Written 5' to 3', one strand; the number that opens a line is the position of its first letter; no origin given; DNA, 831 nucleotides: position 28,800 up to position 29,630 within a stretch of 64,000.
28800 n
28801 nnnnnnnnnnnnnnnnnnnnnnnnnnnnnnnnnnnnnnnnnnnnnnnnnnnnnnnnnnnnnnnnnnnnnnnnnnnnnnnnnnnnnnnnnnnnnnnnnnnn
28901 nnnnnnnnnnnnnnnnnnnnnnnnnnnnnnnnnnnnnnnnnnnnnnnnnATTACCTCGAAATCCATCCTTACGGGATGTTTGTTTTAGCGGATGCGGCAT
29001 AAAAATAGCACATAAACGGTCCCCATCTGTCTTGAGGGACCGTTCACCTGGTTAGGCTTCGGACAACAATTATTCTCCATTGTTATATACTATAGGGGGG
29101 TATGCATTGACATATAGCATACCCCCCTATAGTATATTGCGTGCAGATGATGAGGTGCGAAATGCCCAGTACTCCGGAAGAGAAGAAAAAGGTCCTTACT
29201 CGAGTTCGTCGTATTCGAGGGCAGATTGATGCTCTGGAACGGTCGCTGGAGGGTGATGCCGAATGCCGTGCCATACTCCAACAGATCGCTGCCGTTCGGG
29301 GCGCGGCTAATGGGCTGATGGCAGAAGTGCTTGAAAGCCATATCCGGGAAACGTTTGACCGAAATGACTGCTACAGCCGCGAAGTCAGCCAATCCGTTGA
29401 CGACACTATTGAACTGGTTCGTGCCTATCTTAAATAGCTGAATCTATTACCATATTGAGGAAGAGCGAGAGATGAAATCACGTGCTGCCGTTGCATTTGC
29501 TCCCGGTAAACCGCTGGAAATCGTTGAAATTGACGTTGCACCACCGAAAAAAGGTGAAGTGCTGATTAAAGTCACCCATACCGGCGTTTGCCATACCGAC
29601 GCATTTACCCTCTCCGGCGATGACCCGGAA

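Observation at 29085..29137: Perfect 21-bp inverted repeat with G6/C6 tracts enclosing a consensus -35 at the frmR promoter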

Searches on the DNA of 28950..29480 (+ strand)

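Call 4: search_dna_similar(query=window:28950-29480:+, collection=ecoli_genomes, mode=near, max_rows=30, rows=spread)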
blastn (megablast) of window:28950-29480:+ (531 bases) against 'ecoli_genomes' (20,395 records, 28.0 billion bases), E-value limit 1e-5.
Records with a match: 5416; places in all: 5487; records where one place covers at least 80% of the query: 450.
Genomes with a match: 5415 of 5426; with a place that covers at least 80% of the query: 450. Places per genome that has any: lowest 1, median 1, highest 3. On chromosomes: 5484 places; on plasmids: 3.
Best place of each record, by identity: >=99% 4342; 95-99% 1074.
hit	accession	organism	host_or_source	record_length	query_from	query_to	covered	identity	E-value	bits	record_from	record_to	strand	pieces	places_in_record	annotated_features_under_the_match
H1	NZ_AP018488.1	Escherichia coli O157:H7 strain PV15-279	Homo sapiens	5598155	1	531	100%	100.0%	0e+0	981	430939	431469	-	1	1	frmR: formaldehyde-responsive transcriptional repressor FrmR | fbpC: ferric ABC transporter ATP-binding protein | frmA: S-(hydroxymethyl)glutathione dehydrogenase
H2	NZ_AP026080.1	Escherichia coli strain F690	Homo sapiens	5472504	1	531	100%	100.0%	0e+0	981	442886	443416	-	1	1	frmR: formaldehyde-responsive transcriptional repressor FrmR | fbpC: ferric ABC transporter ATP-binding protein | frmA: S-(hydroxymethyl)glutathione dehydrogenase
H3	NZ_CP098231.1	Escherichia coli strain XJ34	bovine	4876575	1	531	100%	99.2%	0e+0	959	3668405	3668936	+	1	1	frmR: formaldehyde-responsive transcriptional repressor FrmR | fbpC: ferric ABC transporter ATP-binding protein | frmA: S-(hydroxymethyl)glutathione dehydrogenase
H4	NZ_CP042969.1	Escherichia coli strain CFSAN061769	missing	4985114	121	531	77%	99.3%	0e+0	743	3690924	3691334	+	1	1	frmR: formaldehyde-responsive transcriptional repressor FrmR | frmA: S-(hydroxymethyl)glutathione dehydrogenase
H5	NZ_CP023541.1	Escherichia coli O104:H21 str. CFSAN002236 strain ATCC ...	Homo sapiens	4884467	121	531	77%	99.3%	0e+0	743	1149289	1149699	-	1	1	frmR: formaldehyde-responsive transcriptional repressor FrmR | frmA: S-(hydroxymethyl)glutathione dehydrogenase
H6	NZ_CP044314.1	Escherichia coli strain RM9245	feces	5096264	121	531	77%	99.3%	0e+0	743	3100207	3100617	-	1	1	frmR: formaldehyde-responsive transcriptional repressor FrmR | frmA: S-(hydroxymethyl)glutathione dehydrogenase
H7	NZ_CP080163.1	Escherichia coli strain PK8275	chicken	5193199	121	531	77%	99.3%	0e+0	743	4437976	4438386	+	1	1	frmR: formaldehyde-responsive transcriptional repressor FrmR | frmA: S-(hydroxymethyl)glutathione dehydrogenase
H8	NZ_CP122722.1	Escherichia coli strain ETEC1747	Sus scrofa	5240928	121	531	77%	99.3%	0e+0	743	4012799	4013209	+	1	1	frmR: formaldehyde-responsive transcriptional repressor FrmR | frmA: S-(hydroxymethyl)glutathione dehydrogenase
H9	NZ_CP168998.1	Escherichia coli strain UTAK-14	Veal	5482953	121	531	77%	99.3%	0e+0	743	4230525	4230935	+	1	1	frmR: formaldehyde-responsive transcriptional repressor FrmR | frmA: S-(hydroxymethyl)glutathione dehydrogenase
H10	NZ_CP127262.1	Escherichia coli strain TW10828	Homo sapiens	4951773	121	531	77%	99.3%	0e+0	743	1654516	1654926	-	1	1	frmR: formaldehyde-responsive transcriptional repressor FrmR | frmA: S-(hydroxymethyl)glutathione dehydrogenase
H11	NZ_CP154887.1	Escherichia coli strain 5735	Bovine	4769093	121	531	77%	99.3%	0e+0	743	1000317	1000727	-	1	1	frmR: formaldehyde-responsive transcriptional repressor FrmR | frmA: S-(hydroxymethyl)glutathione dehydrogenase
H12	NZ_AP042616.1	Escherichia coli strain OkiPb01703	bovine feces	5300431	121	531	77%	99.3%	0e+0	743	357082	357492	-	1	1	frmR: formaldehyde-responsive transcriptional repressor FrmR | frmA: S-(hydroxymethyl)glutathione dehydrogenase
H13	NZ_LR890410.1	Escherichia coli strain MSB2_1A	Homo sapiens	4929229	121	531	77%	99.3%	0e+0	743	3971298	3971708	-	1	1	frmR: formaldehyde-responsive transcriptional repressor FrmR | frmA: S-(hydroxymethyl)glutathione dehydrogenase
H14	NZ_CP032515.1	Escherichia coli strain 118UI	Homo sapiens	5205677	121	531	77%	99.0%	0e+0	737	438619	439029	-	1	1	frmR: formaldehyde-responsive transcriptional repressor FrmR | frmA: S-(hydroxymethyl)glutathione dehydrogenase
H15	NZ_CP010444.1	Escherichia coli K-12 strain K-12 MG1655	not applicable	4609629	121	531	77%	99.0%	0e+0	737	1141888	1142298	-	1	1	frmR: formaldehyde-responsive transcriptional repressor FrmR | frmA: S-(hydroxymethyl)glutathione dehydrogenase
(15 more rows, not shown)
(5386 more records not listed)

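Call 11: get_annotated_region(hit=H15, flank=3000)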
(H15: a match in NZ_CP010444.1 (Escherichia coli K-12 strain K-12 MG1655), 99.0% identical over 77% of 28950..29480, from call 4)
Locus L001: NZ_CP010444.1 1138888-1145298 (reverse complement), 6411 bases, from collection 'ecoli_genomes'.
description: Escherichia coli K-12 strain K-12 MG1655 chromosome, complete genome
organism: Escherichia coli K-12 strain K-12 MG1655 (NCBI taxid 83333)
replicon: chromosome; assembly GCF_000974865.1
host: -; source: not applicable; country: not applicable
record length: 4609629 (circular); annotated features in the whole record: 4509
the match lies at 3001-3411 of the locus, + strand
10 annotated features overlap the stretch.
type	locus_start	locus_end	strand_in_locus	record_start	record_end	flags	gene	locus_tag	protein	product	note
CDS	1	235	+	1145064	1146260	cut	yaiP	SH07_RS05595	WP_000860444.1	glycosyltransferase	-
CDS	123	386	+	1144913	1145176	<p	-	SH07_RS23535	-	acetyltransferase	incomplete; partial in the middle of a contig; missing C-terminus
CDS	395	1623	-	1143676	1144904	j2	-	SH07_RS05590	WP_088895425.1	IS3-like element IS2 family transposase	programmed frameshift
CDS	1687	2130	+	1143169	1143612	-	-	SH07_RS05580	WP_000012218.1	transferase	-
CDS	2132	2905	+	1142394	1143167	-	yaiO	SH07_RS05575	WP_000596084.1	YaiO family outer membrane beta-barrel protein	-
CDS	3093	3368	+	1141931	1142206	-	frmR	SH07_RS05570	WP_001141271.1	formaldehyde-responsive transcriptional repressor FrmR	-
CDS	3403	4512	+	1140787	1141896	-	frmA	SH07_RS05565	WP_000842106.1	S-(hydroxymethyl)glutathione dehydrogenase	-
CDS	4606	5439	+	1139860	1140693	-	fghA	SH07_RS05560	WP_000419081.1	S-formylglutathione hydrolase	-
CDS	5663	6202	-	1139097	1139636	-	yaiL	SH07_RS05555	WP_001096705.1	DUF2058 domain-containing protein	-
CDS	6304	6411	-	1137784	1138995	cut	mhpT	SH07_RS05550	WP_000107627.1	3-(3-hydroxy-phenyl)propionate transporter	-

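Call 13: get_annotated_region(hit=H1, flank=8000)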
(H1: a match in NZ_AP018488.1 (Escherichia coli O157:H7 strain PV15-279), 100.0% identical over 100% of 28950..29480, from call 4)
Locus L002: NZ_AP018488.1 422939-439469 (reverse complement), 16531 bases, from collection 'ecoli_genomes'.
description: Escherichia coli O157:H7 strain PV15-279 chromosome, complete genome
organism: Escherichia coli O157:H7 strain PV15-279 (NCBI taxid 83334)
replicon: chromosome; assembly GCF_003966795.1
host: Homo sapiens; source: -; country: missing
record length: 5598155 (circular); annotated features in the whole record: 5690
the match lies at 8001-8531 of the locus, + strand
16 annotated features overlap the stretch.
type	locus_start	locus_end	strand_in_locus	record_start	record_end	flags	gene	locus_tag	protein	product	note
CDS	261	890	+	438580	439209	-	-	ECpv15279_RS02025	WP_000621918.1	response regulator transcription factor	-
CDS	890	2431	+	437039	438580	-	-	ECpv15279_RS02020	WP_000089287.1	MASE1 domain-containing sensor histidine kinase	-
CDS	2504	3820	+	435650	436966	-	uhpC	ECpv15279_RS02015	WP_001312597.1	MFS transporter family glucose-6-phosphate receptor UhpC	-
CDS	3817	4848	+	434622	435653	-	-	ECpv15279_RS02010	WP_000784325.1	ABC transporter substrate-binding protein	-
CDS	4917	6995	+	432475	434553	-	-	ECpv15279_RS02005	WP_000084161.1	ABC transporter permease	-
CDS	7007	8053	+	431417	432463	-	fbpC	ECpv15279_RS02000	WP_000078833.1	ferric ABC transporter ATP-binding protein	-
CDS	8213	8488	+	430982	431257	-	frmR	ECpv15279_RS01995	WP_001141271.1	formaldehyde-responsive transcriptional repressor FrmR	-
CDS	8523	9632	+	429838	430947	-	frmA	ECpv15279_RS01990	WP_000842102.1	S-(hydroxymethyl)glutathione dehydrogenase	-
CDS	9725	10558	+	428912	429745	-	fghA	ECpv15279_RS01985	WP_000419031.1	S-formylglutathione hydrolase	-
CDS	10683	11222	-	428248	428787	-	yaiL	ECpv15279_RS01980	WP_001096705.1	DUF2058 domain-containing protein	-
CDS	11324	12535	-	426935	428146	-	mhpT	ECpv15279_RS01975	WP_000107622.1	3-(3-hydroxy-phenyl)propionate transporter MhpT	-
CDS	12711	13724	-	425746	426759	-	mhpE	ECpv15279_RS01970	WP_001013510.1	4-hydroxy-2-oxovalerate aldolase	-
CDS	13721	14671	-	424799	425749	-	mhpF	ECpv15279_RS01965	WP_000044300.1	acetaldehyde dehydrogenase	-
CDS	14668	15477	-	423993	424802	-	mhpD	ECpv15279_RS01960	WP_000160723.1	2-keto-4-pentenoate hydratase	-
CDS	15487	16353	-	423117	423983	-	mhpC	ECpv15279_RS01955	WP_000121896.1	2-hydroxy-6-oxonona-2,4-dienedioate hydrolase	-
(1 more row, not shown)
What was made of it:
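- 29162..29437 (+): frmR, 91 aa, CsoR/RcnR-family repressor with Pro2, Cys35 and His60. Annotated as frmR with the same protein accession as K-12 (calls 11, 13).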

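Call 14: search_dna_similar(query=window:29070-29165:+, collection=ecoli_genomes, mode=near, max_rows=40, rows=spread)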
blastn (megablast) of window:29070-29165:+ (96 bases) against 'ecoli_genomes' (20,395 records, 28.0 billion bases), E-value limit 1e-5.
Records with a match: 5392; places in all: 5392; records where one place covers at least 80% of the query: 5391.
Genomes with a match: 5391 of 5426; with a place that covers at least 80% of the query: 5390. Places per genome that has any: lowest 1, median 1, highest 2. On chromosomes: 5390 places; on plasmids: 2.
Best place of each record, by identity: >=99% 211; 95-99% 5174; 90-95% 7.
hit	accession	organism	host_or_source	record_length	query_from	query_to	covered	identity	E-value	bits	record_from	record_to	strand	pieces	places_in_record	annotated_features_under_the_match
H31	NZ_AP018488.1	Escherichia coli O157:H7 strain PV15-279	Homo sapiens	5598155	1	96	100%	100.0%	4e-42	178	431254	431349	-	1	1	frmR: formaldehyde-responsive transcriptional repressor FrmR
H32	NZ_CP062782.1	Escherichia coli O157:H7 strain Z869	Bovine Faeces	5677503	1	96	100%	100.0%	4e-42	178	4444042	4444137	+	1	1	frmR: formaldehyde-responsive transcriptional repressor FrmR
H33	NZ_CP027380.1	Escherichia coli strain 2013C-3250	missing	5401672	1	96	100%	99.0%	2e-40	172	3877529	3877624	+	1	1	frmR: formaldehyde-responsive transcriptional repressor FrmR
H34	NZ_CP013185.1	Escherichia coli strain FORC_029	stool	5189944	1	96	100%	99.0%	2e-40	172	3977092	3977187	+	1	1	frmR: formaldehyde-responsive transcriptional repressor FrmR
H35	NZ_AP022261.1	Escherichia coli strain WP8-S18-ESBL-07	-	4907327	1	96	100%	99.0%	2e-40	172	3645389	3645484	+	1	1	frmR: formaldehyde-responsive transcriptional repressor FrmR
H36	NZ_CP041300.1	Escherichia coli O1:H42 strain CLSC36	Homo sapiens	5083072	1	96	100%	99.0%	2e-40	172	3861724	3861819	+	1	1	frmR: formaldehyde-responsive transcriptional repressor FrmR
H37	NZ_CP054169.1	Escherichia coli strain STO_Bone1B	Homo sapiens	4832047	1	96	100%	99.0%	2e-40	172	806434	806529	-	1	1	frmR: formaldehyde-responsive transcriptional repressor FrmR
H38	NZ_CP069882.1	Escherichia coli strain FDAARGOS_1289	Homo sapiens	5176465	1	96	100%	99.0%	2e-40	172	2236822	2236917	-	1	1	frmR: formaldehyde-responsive transcriptional repressor FrmR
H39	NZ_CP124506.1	Escherichia coli strain AVS0750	wastewater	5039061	1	96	100%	99.0%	2e-40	172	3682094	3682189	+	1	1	frmR: formaldehyde-responsive transcriptional repressor FrmR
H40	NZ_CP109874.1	Escherichia coli strain EC488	Homo sapiens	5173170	1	96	100%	99.0%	2e-40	172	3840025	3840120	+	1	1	frmR: formaldehyde-responsive transcriptional repressor FrmR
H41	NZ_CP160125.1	Escherichia coli strain 729_021014_1_4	Poultry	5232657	1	96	100%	99.0%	2e-40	172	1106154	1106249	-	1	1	frmR: formaldehyde-responsive transcriptional repressor FrmR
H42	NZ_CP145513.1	Escherichia coli strain L1PEag1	cape gooseberry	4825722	1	96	100%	99.0%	2e-40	172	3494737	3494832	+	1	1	frmR: formaldehyde-responsive transcriptional repressor FrmR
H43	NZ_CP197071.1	Escherichia coli strain ECOR29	Kangaroo rat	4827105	1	96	100%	99.0%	2e-40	172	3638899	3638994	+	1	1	frmR: formaldehyde-responsive transcriptional repressor FrmR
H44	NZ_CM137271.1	Escherichia coli strain ZH49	pig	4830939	1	96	100%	99.0%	2e-40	172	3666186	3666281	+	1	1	frmR: formaldehyde-responsive transcriptional repressor FrmR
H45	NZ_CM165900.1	Escherichia coli strain N17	Homo sapiens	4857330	1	96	100%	99.0%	2e-40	172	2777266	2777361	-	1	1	frmR: formaldehyde-responsive transcriptional repressor FrmR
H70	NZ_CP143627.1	Escherichia coli strain FJ_Ec_21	swine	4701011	16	68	55%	98.1%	1e-16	94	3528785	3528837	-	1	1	none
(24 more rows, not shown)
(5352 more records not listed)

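Call 15: get_annotated_region(hit=H70, flank=4000)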
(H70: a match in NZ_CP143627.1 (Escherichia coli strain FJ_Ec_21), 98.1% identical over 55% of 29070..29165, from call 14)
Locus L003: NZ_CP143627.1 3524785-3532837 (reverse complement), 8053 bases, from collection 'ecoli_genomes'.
description: Escherichia coli strain FJ_Ec_21 chromosome, complete genome
organism: Escherichia coli strain FJ_Ec_21 (NCBI taxid 562)
replicon: chromosome; assembly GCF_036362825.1
host: swine; source: Fece; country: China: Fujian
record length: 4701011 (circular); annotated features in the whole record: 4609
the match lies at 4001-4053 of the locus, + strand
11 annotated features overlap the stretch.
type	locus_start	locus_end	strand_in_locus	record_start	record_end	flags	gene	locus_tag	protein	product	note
CDS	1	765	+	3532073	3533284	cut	mhpT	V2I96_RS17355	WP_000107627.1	3-(3-hydroxy-phenyl)propionate transporter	-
CDS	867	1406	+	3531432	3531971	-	yaiL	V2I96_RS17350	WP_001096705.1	DUF2058 domain-containing protein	-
CDS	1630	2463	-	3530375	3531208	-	fghA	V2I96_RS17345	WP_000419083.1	S-formylglutathione hydrolase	-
CDS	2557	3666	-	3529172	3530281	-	frmA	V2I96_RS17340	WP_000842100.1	S-(hydroxymethyl)glutathione dehydrogenase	-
CDS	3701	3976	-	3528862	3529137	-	frmR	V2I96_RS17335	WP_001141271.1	formaldehyde-responsive transcriptional repressor FrmR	-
CDS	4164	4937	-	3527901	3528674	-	yaiO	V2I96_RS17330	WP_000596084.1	YaiO family outer membrane beta-barrel protein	-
CDS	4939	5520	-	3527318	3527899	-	-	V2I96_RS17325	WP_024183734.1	acetyltransferase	-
CDS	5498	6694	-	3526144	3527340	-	yaiP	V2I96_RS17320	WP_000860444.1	glycosyltransferase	-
CDS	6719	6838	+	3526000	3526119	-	-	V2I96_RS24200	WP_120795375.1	protein YkiC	-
CDS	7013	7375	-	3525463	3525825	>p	-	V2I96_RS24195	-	PIG-L deacetylase family protein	incomplete; partial in the middle of a contig; missing C-terminus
CDS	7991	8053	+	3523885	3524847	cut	tauA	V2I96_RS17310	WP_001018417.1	taurine ABC transporter substrate-binding protein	-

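Call 16: search_dna_similar(query=window:29085-29137:+, collection=ecoli_genomes, mode=near, max_rows=40, rows=spread)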
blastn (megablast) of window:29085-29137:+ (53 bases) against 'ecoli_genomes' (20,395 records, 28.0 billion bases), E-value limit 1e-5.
Records with a match: 5135; places in all: 5135; records where one place covers at least 80% of the query: 5135.
Genomes with a match: 5134 of 5426; with a place that covers at least 80% of the query: 5134. Places per genome that has any: lowest 1, median 1, highest 2. On chromosomes: 5133 places; on plasmids: 2.
Best place of each record, by identity: >=99% 3554; 95-99% 1578; 90-95% 3.
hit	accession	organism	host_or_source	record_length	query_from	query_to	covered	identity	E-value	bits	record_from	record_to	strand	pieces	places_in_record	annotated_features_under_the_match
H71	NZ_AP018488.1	Escherichia coli O157:H7 strain PV15-279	Homo sapiens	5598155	1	53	100%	100.0%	1e-18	99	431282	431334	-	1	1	none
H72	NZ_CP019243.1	Escherichia coli strain Combat2C1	Homo sapiens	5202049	1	53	100%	100.0%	1e-18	99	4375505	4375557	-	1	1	none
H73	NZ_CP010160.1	Escherichia coli strain H1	not applicable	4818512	1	53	100%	100.0%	1e-18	99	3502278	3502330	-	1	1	none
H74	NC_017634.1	Escherichia coli O83:H1 str. NRG 857C strain NRG 857C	-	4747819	1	53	100%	100.0%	1e-18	99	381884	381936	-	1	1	none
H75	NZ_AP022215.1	Escherichia coli strain WP8-S17-ESBL-05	-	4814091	1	53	100%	100.0%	1e-18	99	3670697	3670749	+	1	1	none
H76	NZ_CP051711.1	Escherichia coli strain SCU-123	Homo sapiens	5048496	1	53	100%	100.0%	1e-18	99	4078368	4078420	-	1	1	none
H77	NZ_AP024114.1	Escherichia coli strain JML285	Homo sapiens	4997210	1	53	100%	100.0%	1e-18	99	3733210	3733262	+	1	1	none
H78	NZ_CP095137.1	Escherichia coli strain Iso00225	Homo sapiens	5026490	1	53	100%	100.0%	1e-18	99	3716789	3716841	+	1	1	none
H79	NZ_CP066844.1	Escherichia coli strain Z30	Homo sapiens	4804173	1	53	100%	100.0%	1e-18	99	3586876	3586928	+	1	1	none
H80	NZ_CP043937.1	Escherichia coli strain RM14516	blackbird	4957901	1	53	100%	100.0%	1e-18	99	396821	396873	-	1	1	none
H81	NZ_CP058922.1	Escherichia coli strain MS10711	Homo sapiens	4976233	1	53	100%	100.0%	1e-18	99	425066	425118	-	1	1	none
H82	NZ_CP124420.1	Escherichia coli strain AVS0155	environmental: river near WWTP effluent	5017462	1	53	100%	100.0%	1e-18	99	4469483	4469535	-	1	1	none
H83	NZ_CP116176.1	Escherichia coli strain DETEC-E601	sink countertop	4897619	1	53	100%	100.0%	1e-18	99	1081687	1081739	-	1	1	none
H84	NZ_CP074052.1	Escherichia coli strain PD23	Pig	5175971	1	53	100%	100.0%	1e-18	99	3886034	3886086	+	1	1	none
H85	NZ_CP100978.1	Escherichia coli strain ET245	Hoplobatrachus rugulosus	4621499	1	53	100%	100.0%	1e-18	99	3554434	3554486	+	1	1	none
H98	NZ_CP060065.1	Escherichia coli strain G5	Homo sapiens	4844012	1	53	100%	98.1%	5e-17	94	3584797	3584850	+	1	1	none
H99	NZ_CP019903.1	Escherichia coli strain MDR_56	Homo sapiens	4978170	1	53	100%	98.1%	5e-17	94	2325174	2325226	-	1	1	none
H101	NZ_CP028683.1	Escherichia coli strain 112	cattle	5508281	1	53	100%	98.1%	5e-17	94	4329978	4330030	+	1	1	none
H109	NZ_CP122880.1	Escherichia coli strain ETEC1716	Sus scrofa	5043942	1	53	100%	96.3%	2e-15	88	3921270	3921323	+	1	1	none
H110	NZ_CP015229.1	Escherichia coli strain 06-00048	alfalfa sprout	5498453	1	53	100%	94.3%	1e-13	82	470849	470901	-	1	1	none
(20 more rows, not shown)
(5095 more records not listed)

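Call 45: get_annotated_region(hit=H98, flank=60)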
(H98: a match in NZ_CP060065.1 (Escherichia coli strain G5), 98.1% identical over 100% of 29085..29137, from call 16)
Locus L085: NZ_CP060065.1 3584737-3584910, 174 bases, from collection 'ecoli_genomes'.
description: Escherichia coli strain G5 chromosome, complete genome
organism: Escherichia coli strain G5 (NCBI taxid 562)
replicon: chromosome; assembly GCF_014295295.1
host: Homo sapiens; source: feces from healthy individual; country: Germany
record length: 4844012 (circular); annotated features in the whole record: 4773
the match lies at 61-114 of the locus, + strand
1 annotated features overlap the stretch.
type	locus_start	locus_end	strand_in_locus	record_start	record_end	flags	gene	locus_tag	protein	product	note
CDS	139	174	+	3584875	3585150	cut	frmR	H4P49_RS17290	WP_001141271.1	formaldehyde-responsive transcriptional repressor FrmR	-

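Call 46: get_annotated_region(hit=H99, flank=60)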
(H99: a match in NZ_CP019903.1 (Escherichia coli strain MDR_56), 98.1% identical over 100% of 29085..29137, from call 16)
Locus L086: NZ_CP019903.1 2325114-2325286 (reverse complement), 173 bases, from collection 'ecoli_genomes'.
description: Escherichia coli strain MDR_56 chromosome, complete genome
organism: Escherichia coli strain MDR_56 (NCBI taxid 562)
replicon: chromosome; assembly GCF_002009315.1
host: Homo sapiens; source: human; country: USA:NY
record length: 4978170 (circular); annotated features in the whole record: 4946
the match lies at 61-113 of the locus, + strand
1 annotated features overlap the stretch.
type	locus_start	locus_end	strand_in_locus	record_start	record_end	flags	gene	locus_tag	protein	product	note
CDS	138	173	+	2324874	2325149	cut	frmR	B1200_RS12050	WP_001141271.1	formaldehyde-responsive transcriptional repressor FrmR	-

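Call 47: get_annotated_region(hit=H109, flank=60)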
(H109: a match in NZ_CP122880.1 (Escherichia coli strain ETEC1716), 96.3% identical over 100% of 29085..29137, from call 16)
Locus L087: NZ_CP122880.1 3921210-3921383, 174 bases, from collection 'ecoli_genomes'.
description: Escherichia coli strain ETEC1716 chromosome, complete genome
organism: Escherichia coli strain ETEC1716 (NCBI taxid 562)
replicon: chromosome; assembly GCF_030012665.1
host: Sus scrofa; source: feces; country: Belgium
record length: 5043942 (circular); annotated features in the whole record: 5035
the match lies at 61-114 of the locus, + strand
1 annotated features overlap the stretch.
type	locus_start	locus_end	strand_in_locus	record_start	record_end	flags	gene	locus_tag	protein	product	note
CDS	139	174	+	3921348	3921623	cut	frmR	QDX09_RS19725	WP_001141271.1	formaldehyde-responsive transcriptional repressor FrmR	-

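Call 48: get_annotated_region(hit=H110, flank=60)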
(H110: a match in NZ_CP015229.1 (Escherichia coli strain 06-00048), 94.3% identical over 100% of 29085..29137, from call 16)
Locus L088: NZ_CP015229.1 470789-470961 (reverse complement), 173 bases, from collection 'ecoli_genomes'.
description: Escherichia coli strain 06-00048 chromosome, complete genome
organism: Escherichia coli strain 06-00048 (NCBI taxid 562)
replicon: chromosome; assembly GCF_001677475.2
host: -; source: alfalfa sprout; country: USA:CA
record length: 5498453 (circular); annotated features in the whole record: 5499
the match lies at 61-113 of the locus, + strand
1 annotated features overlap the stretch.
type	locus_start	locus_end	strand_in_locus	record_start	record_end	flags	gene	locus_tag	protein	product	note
CDS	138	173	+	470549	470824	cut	frmR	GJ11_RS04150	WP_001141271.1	formaldehyde-responsive transcriptional repressor FrmR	-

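Call 49: get_annotated_region(hit=H101, flank=60)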
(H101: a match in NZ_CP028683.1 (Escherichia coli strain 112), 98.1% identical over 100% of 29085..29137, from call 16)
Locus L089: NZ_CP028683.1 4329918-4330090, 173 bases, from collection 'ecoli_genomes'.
description: Escherichia coli strain 112 chromosome, complete genome
organism: Escherichia coli strain 112 (NCBI taxid 562)
replicon: chromosome; assembly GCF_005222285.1
host: -; source: cattle; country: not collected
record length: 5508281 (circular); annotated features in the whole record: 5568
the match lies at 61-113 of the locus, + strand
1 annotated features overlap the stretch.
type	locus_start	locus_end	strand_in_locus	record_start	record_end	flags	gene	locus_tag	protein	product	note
CDS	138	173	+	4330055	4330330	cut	frmR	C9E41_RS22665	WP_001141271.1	formaldehyde-responsive transcriptional repressor FrmR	-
